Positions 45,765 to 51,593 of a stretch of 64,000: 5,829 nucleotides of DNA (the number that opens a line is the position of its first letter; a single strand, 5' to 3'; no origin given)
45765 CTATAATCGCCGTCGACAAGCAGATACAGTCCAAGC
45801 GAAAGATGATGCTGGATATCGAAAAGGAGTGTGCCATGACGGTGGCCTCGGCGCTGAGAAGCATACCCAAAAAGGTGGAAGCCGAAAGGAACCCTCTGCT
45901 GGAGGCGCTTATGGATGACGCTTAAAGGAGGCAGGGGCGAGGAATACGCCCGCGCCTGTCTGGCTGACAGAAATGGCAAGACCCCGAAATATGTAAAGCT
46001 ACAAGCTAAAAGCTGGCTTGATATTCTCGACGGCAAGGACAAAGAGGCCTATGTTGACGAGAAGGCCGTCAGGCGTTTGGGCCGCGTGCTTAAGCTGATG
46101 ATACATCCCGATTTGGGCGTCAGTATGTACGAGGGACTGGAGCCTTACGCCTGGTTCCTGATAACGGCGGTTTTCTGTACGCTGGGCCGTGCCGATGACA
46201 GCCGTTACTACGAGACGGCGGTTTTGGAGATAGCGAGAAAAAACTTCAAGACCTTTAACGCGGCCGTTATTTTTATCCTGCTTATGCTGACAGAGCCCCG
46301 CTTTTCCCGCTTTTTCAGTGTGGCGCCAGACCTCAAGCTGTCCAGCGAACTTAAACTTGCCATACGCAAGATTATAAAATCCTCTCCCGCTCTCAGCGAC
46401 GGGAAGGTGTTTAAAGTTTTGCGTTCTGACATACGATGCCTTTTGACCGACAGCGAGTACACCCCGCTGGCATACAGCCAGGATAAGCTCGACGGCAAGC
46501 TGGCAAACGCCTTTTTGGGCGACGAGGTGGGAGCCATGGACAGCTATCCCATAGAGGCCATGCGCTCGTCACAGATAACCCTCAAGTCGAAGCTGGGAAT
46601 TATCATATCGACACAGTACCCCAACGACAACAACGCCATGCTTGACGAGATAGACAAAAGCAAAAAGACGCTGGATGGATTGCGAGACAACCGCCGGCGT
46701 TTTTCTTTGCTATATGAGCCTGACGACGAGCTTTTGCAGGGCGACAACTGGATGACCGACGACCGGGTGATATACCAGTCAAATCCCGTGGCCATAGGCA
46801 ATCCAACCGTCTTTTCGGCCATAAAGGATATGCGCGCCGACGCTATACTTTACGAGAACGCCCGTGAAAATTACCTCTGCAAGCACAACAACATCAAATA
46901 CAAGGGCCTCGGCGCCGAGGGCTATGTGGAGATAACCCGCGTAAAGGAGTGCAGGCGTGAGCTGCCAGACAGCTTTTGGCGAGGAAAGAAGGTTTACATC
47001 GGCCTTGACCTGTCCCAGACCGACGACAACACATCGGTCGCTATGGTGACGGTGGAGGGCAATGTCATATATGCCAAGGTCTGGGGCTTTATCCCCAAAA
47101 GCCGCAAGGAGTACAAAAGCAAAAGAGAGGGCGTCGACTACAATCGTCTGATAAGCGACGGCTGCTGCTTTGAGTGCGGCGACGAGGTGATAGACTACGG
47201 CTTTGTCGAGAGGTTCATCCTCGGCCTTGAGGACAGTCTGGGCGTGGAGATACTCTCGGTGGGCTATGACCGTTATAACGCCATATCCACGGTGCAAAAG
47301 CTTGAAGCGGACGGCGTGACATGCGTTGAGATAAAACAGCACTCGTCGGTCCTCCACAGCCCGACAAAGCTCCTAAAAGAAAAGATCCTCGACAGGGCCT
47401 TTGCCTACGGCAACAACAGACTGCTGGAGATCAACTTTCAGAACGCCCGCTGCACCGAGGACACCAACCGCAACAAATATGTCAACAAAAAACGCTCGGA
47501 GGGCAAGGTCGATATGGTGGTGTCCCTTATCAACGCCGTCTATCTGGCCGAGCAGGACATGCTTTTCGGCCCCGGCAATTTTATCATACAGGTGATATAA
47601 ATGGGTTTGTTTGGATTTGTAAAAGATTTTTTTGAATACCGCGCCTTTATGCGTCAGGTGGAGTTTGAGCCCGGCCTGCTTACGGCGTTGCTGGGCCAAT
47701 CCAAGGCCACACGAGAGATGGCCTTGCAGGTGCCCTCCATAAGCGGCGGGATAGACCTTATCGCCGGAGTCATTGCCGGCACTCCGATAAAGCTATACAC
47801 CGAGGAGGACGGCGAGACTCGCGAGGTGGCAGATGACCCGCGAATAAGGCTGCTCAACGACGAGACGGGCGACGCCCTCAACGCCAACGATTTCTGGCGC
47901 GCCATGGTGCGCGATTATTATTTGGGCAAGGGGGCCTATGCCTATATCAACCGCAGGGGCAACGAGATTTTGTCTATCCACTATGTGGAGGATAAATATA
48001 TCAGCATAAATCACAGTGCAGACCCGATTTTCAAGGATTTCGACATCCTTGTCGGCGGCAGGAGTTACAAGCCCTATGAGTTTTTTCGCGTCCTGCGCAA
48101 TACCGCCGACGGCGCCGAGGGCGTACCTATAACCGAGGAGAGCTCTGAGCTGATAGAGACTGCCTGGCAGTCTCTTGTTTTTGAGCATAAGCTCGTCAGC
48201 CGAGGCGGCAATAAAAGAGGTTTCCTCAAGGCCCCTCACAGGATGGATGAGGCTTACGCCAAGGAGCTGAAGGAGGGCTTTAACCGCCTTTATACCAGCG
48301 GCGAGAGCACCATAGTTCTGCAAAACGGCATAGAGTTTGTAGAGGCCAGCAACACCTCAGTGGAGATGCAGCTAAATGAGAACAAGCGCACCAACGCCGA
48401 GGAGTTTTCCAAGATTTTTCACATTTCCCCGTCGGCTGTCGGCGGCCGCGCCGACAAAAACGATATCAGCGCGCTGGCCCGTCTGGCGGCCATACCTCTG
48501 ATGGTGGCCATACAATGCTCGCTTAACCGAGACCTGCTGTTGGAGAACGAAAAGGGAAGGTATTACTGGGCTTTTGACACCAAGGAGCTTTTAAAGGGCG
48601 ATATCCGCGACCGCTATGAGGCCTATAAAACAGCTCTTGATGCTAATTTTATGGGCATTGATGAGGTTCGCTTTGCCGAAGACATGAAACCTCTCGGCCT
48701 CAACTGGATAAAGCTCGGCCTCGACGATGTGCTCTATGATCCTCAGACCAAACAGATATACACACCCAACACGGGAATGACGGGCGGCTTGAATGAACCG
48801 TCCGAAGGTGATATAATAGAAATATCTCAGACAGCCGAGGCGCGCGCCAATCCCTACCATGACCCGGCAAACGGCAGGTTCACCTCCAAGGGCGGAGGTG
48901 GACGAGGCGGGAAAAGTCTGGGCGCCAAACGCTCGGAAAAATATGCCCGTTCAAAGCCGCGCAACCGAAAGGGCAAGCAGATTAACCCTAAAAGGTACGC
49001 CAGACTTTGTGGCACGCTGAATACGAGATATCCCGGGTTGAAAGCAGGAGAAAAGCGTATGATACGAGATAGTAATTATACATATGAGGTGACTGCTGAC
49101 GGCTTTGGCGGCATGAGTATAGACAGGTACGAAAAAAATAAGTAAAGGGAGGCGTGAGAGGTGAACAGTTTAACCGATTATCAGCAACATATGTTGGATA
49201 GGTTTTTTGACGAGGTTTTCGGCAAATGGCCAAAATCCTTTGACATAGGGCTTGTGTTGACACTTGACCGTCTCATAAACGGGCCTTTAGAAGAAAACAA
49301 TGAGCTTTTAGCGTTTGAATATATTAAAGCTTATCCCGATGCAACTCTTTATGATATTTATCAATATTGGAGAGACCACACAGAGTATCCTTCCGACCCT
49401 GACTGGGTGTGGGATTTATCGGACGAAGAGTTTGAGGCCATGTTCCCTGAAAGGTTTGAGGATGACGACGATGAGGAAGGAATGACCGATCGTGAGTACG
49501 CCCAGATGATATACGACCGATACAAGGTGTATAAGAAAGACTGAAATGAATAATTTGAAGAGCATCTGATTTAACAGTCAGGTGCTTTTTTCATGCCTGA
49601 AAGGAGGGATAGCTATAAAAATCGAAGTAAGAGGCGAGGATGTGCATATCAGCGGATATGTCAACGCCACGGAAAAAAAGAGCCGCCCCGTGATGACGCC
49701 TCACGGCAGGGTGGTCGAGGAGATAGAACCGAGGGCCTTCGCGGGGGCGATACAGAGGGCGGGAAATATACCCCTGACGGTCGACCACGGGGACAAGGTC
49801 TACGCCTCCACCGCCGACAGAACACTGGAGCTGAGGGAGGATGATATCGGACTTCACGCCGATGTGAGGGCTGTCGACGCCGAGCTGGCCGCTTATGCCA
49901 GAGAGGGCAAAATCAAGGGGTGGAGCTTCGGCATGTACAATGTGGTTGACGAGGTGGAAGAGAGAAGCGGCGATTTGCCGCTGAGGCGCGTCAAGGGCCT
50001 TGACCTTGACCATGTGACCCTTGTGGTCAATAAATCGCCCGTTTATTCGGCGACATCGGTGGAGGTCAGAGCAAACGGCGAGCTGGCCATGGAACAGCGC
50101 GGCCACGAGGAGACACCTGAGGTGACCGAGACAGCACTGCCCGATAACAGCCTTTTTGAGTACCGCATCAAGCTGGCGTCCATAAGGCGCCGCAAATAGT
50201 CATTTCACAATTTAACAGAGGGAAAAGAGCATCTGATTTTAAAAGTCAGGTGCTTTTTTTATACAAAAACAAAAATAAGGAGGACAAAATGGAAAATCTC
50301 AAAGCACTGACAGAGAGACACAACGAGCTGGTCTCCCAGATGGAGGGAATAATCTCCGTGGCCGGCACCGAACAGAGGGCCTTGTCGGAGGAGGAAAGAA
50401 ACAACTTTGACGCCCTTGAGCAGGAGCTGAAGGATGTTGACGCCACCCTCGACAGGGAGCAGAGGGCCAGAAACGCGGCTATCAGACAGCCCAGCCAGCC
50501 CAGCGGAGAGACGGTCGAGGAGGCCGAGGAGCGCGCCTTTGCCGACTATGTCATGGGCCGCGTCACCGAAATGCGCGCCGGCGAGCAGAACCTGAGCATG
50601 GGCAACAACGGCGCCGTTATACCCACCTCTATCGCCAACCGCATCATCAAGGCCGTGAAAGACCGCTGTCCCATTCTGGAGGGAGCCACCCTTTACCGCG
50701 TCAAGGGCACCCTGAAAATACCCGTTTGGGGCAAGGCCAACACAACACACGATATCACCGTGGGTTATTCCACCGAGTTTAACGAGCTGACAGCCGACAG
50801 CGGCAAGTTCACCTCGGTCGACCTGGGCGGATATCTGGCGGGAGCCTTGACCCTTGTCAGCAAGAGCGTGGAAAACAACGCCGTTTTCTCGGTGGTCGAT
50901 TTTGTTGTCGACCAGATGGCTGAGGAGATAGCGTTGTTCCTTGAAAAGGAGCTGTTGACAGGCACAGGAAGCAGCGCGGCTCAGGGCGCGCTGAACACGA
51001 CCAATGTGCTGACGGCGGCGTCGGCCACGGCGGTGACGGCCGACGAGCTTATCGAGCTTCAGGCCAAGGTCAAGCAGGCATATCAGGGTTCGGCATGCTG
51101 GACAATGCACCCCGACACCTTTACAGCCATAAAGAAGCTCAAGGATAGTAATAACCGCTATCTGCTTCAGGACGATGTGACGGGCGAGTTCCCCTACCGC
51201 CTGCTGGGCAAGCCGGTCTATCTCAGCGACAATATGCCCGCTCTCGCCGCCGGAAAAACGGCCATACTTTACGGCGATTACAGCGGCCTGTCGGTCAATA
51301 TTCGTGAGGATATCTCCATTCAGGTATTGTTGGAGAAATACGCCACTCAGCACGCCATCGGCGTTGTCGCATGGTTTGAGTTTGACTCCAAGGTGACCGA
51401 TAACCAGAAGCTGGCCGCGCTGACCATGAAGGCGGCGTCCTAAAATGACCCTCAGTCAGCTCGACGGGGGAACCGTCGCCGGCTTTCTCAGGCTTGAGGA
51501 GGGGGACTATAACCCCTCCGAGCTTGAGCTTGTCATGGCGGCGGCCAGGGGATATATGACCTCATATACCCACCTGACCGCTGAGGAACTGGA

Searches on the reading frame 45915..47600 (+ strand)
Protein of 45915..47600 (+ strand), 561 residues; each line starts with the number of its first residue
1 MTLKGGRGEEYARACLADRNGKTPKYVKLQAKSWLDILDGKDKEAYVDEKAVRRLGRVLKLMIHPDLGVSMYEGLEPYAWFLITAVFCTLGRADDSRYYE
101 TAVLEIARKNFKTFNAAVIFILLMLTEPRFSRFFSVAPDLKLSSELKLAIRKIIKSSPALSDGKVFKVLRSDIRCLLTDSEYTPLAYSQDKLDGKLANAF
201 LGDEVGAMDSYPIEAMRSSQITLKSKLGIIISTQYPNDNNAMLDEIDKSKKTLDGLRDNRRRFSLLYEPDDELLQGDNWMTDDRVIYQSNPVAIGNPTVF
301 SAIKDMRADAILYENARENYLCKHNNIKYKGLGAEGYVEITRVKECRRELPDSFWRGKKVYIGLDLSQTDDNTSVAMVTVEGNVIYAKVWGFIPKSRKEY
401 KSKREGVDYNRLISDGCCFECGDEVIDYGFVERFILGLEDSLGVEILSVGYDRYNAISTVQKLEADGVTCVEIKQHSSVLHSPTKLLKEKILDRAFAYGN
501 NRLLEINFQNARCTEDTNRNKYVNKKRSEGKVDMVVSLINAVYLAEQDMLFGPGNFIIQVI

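Call 41: search_protein_families(library=pfam, proteins=[window:45915-47600:+], max_evalue=0.00001)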
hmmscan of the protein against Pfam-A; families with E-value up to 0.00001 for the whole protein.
window:45915-47600:+ (561 aa): 2 families
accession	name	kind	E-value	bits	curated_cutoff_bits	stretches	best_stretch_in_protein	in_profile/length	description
PF20441.4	TerL_nuclease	-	2.1e-27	96.5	24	1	296-545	35-282/286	Terminase large subunit, endonuclease domain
PF03354.21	TerL_ATPase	-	4.5e-14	53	23.7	1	77-249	1-176/178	Terminase large subunit, ATPase domain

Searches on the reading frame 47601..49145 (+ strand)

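Call 41: search_protein_families(library=pfam, proteins=[window:47601-49145:+], max_evalue=0.00001)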
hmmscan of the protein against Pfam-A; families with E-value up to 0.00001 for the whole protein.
window:47601-49145:+ (514 aa): 1 family
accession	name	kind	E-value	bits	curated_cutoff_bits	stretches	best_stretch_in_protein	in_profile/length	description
PF04860.17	Phage_portal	-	1e-44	153.5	39.1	1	51-360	7-320/321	Phage portal protein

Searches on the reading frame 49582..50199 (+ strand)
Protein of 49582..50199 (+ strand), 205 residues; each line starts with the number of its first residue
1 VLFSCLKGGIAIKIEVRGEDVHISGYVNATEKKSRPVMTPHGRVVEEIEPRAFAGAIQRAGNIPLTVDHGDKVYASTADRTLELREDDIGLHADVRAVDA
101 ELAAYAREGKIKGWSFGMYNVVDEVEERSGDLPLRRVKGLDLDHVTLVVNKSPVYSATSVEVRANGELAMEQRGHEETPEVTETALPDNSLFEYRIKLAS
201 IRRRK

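Call 41: search_protein_families(library=pfam, proteins=[window:49582-50199:+], max_evalue=0.00001)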
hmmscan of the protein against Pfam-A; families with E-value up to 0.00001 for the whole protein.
window:49582-50199:+ (205 aa): 1 family
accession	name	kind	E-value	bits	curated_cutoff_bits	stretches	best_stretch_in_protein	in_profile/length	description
PF04586.22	Peptidase_S78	-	2.1e-22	80.4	21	1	18-166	10-158/165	Caudovirus prohead serine protease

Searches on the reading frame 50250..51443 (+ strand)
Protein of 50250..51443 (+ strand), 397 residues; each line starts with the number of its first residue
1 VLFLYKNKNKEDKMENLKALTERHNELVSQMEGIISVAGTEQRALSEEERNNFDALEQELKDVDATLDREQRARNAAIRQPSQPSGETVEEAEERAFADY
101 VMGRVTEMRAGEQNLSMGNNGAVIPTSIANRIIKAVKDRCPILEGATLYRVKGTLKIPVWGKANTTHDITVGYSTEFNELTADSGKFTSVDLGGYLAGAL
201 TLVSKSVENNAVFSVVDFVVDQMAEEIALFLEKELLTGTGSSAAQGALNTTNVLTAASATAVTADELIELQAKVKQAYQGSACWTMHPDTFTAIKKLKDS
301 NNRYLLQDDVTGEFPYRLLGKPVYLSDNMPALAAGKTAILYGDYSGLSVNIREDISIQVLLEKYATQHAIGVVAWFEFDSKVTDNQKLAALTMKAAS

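Call 41: search_protein_families(library=pfam, proteins=[window:50250-51443:+], max_evalue=0.00001)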
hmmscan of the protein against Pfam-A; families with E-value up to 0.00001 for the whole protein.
window:50250-51443:+ (397 aa): 1 family
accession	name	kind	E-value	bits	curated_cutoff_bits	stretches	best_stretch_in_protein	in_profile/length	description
PF05065.19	Phage_capsid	-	2.4e-47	162.1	24.2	1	121-392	2-279/280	Phage capsid family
